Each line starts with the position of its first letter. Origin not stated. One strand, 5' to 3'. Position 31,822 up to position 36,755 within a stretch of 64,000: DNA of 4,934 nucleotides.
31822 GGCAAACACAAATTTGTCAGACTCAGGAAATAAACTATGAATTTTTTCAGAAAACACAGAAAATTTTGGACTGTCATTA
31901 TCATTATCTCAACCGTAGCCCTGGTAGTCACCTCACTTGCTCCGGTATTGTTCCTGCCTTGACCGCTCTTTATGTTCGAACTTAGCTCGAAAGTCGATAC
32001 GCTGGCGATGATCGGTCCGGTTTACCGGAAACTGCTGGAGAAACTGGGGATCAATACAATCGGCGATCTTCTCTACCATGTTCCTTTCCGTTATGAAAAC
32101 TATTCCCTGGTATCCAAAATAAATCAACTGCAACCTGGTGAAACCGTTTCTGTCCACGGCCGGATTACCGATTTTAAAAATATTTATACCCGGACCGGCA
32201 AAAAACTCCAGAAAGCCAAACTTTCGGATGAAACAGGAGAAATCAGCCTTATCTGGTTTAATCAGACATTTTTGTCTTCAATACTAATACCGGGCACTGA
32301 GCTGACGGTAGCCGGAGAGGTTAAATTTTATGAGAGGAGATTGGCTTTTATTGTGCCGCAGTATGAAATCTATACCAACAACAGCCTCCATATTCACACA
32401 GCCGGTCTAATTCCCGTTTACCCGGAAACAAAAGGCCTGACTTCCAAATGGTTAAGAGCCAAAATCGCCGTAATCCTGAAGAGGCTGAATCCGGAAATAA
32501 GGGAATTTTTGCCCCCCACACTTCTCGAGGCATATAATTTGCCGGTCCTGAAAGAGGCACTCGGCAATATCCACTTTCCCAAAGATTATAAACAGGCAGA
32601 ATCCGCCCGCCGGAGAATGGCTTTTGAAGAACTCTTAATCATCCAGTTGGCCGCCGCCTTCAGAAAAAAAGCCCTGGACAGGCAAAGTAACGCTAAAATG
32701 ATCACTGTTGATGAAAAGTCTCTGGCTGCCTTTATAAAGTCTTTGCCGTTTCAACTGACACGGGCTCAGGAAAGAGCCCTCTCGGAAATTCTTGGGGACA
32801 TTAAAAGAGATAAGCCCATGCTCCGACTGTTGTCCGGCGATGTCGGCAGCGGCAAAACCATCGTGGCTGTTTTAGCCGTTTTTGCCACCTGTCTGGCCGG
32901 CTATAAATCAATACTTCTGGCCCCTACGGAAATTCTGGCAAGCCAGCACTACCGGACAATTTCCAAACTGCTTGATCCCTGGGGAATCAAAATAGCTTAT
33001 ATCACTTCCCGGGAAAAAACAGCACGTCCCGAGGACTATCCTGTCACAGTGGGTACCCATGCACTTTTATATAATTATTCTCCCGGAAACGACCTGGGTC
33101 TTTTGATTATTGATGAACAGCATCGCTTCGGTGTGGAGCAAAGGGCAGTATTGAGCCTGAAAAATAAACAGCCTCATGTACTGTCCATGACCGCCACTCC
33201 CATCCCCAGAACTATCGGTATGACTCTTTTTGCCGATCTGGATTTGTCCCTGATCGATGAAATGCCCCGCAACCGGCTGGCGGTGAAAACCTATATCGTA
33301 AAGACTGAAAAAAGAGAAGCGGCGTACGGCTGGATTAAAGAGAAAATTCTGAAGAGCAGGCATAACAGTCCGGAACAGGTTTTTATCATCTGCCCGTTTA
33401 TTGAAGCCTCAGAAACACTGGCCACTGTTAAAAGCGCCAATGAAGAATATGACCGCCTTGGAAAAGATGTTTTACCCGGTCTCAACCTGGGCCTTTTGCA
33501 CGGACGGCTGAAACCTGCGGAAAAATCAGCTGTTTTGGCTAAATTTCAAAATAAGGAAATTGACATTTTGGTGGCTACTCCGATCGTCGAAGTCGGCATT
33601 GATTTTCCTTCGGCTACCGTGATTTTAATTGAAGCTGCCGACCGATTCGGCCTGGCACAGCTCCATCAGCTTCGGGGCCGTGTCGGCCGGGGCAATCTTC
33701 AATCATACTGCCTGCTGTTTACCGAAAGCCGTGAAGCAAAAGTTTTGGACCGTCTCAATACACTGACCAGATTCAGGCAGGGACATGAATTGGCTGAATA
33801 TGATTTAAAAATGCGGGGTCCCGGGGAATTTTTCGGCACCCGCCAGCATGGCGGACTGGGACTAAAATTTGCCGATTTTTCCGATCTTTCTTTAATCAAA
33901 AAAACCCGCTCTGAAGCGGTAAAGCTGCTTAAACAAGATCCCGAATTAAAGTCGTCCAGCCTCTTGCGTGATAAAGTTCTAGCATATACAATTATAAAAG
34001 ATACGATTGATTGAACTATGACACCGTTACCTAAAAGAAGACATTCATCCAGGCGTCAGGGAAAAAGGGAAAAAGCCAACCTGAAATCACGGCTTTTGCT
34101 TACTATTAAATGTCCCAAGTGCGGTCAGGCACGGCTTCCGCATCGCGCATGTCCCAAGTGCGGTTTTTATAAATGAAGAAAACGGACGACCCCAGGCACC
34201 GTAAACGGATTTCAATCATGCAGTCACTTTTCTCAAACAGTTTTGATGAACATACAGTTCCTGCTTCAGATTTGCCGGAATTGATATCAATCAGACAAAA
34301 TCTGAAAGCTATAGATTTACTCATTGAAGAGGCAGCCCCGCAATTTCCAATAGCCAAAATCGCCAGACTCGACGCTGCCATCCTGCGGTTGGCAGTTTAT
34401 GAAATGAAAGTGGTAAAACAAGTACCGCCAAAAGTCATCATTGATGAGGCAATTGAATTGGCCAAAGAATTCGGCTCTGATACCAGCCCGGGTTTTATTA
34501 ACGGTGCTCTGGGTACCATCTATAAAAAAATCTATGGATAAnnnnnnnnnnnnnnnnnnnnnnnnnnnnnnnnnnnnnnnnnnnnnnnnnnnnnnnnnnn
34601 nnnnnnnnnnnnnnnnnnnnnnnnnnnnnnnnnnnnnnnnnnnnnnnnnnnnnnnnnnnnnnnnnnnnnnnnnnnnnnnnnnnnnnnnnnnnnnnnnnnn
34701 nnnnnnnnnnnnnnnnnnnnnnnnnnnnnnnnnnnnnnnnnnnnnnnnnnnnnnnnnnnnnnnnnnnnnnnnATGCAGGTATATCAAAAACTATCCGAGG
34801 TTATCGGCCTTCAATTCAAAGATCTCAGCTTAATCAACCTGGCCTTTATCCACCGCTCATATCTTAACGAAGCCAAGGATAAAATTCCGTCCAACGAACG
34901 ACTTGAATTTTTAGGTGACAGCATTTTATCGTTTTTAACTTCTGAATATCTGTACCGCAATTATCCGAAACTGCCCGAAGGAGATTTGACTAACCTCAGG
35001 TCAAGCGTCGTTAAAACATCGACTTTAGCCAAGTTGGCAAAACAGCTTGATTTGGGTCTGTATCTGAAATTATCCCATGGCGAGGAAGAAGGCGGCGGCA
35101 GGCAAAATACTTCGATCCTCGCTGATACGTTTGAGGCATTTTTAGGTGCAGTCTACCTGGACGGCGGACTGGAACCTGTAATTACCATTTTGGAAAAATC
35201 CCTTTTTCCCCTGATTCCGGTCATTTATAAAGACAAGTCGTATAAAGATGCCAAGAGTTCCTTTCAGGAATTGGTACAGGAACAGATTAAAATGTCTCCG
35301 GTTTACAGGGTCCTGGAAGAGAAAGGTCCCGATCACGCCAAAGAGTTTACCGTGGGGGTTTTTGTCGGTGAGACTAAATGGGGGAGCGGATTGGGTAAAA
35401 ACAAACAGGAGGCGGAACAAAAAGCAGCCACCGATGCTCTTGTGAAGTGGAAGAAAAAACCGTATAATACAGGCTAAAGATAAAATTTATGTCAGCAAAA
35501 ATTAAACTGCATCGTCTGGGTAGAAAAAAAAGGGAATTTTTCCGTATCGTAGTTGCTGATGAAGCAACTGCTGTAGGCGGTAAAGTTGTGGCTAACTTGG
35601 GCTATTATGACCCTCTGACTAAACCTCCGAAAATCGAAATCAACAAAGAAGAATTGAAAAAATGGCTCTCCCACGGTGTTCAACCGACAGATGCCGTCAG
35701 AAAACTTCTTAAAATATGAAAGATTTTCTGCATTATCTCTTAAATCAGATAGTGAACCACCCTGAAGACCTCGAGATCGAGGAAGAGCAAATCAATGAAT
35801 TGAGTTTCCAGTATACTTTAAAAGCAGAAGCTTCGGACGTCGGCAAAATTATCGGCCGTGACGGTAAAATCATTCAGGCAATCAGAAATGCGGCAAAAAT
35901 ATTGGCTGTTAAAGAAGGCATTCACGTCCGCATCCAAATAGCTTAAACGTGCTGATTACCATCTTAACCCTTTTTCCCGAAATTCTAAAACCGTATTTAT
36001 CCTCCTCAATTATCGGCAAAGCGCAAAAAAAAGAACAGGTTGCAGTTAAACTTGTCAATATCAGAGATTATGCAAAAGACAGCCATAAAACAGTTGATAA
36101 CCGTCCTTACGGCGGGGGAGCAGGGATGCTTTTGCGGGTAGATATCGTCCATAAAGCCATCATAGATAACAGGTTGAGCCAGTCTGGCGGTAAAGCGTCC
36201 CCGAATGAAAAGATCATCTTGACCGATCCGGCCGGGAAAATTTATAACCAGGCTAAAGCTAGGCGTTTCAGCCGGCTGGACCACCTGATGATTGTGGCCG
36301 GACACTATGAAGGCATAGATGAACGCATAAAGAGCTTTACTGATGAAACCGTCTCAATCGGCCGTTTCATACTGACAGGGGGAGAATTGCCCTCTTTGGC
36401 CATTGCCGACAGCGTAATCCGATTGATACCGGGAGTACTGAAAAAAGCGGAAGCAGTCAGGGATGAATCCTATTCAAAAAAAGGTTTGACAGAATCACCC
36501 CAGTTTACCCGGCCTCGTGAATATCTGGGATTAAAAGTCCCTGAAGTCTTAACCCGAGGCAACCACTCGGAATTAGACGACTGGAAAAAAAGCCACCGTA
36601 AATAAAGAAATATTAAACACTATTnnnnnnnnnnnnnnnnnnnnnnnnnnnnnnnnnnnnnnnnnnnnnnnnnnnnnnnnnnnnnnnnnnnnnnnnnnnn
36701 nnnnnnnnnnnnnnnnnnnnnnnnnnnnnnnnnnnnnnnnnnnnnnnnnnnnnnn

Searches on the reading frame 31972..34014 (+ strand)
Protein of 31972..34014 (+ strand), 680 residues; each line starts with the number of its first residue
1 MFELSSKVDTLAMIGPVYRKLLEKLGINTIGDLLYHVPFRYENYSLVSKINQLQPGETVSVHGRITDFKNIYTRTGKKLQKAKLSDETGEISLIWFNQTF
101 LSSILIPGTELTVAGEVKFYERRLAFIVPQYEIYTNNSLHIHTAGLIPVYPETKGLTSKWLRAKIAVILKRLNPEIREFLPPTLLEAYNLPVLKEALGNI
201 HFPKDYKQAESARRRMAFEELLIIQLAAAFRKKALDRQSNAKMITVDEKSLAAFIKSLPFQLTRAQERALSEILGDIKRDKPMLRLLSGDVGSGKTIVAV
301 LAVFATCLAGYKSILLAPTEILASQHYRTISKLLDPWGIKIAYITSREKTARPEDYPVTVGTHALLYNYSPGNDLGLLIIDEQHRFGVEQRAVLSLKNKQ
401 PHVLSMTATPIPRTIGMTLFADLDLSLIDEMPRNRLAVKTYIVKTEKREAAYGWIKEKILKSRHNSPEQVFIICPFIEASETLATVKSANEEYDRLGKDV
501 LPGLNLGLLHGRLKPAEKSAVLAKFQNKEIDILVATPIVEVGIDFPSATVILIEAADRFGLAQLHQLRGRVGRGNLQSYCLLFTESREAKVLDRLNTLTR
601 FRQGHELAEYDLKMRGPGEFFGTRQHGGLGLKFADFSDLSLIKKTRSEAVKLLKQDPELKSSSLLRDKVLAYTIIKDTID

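Call 41: search_protein_families(library=pfam, proteins=[window:31972-34014:+], max_evalue=0.00001)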
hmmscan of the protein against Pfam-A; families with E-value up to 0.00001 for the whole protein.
window:31972-34014:+ (680 aa): 7 families
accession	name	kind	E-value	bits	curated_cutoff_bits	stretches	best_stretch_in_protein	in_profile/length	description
PF17191.10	RecG_wedge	-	2.3e-21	76.5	23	1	13-164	7-154/162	RecG wedge domain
PF00270.35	DEAD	-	5.4e-21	75.5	26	1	263-414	1-163/167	DEAD/DEAH box helicase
PF00271.37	Helicase_C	-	1.3e-17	64.4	23.5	1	460-574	10-109/110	Helicase conserved C-terminal domain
PF04851.21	ResIII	-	5.8e-14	52.8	22.5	1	261-410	3-162/164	Type III restriction enzyme, res subunit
PF01336.31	tRNA_anti-codon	-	1.2e-09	38.4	27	1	59-133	1-74/75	OB-fold nucleic acid binding domain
PF19833.4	RecG_dom3_C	-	1.7e-08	34.8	26.8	1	603-662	3-64/87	ATP-dependent DNA helicase RecG, domain 3, C-terminal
PF22590.2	Cas3-like_C_2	-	3.8e-06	27.6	27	1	483-574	9-104/106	CRISPR-associated nuclease/helicase Cas3, C-terminal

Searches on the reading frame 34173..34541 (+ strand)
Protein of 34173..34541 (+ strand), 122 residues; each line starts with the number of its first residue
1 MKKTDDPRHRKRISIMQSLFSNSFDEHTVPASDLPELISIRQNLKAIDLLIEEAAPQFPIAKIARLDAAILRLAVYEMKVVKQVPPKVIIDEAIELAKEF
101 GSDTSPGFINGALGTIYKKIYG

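Call 41: search_protein_families(library=pfam, proteins=[window:34173-34541:+], max_evalue=0.00001)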
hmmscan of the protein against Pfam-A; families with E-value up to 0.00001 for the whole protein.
window:34173-34541:+ (122 aa): 1 family
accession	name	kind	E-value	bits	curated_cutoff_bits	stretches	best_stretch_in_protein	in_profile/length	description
PF01029.23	NusB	-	4.2e-22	79.4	23.1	1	41-118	56-133/133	NusB family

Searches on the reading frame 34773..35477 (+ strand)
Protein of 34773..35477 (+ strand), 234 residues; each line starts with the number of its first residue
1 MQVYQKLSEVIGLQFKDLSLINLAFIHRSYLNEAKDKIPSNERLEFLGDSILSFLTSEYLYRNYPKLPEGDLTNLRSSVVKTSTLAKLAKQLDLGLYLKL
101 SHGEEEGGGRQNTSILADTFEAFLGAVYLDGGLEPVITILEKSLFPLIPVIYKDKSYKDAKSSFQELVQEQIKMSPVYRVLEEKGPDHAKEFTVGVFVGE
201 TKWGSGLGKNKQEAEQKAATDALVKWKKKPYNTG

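Call 41: search_protein_families(library=pfam, proteins=[window:34773-35477:+], max_evalue=0.00001)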
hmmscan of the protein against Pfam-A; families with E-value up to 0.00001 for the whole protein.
window:34773-35477:+ (234 aa): 4 families
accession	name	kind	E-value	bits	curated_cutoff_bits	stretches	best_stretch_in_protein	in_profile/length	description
PF14622.11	Ribonucleas_3_3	-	1.1e-36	126.2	35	1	19-146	3-126/128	Ribonuclease-III-like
PF00636.31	Ribonuclease_3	-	3e-27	95.8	27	1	42-132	1-102/102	Ribonuclease III domain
PF00035.32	dsrm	-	6e-17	62.4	23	1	160-223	1-63/66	Double-stranded RNA binding motif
PF22935.1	RM44_endonuclase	-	3.8e-07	30.7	27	1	19-126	21-138/139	Large ribosomal subunit protein mL44, endonuclease domain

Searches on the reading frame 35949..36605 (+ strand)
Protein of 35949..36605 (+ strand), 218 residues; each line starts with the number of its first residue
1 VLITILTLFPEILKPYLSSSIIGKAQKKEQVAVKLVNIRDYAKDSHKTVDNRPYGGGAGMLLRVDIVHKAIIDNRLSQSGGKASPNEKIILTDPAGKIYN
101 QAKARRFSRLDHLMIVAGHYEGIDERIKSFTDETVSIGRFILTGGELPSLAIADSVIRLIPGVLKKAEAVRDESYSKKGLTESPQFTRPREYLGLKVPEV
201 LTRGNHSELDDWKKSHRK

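Call 41: search_protein_families(library=pfam, proteins=[window:35949-36605:+], max_evalue=0.00001)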
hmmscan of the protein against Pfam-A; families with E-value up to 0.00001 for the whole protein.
window:35949-36605:+ (218 aa): 1 family
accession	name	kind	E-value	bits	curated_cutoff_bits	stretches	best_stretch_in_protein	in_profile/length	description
PF01746.26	tRNA_m1G_MT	-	5.4e-48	163.7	27.3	1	23-216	2-185/195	tRNA (Guanine-1)-methyltransferase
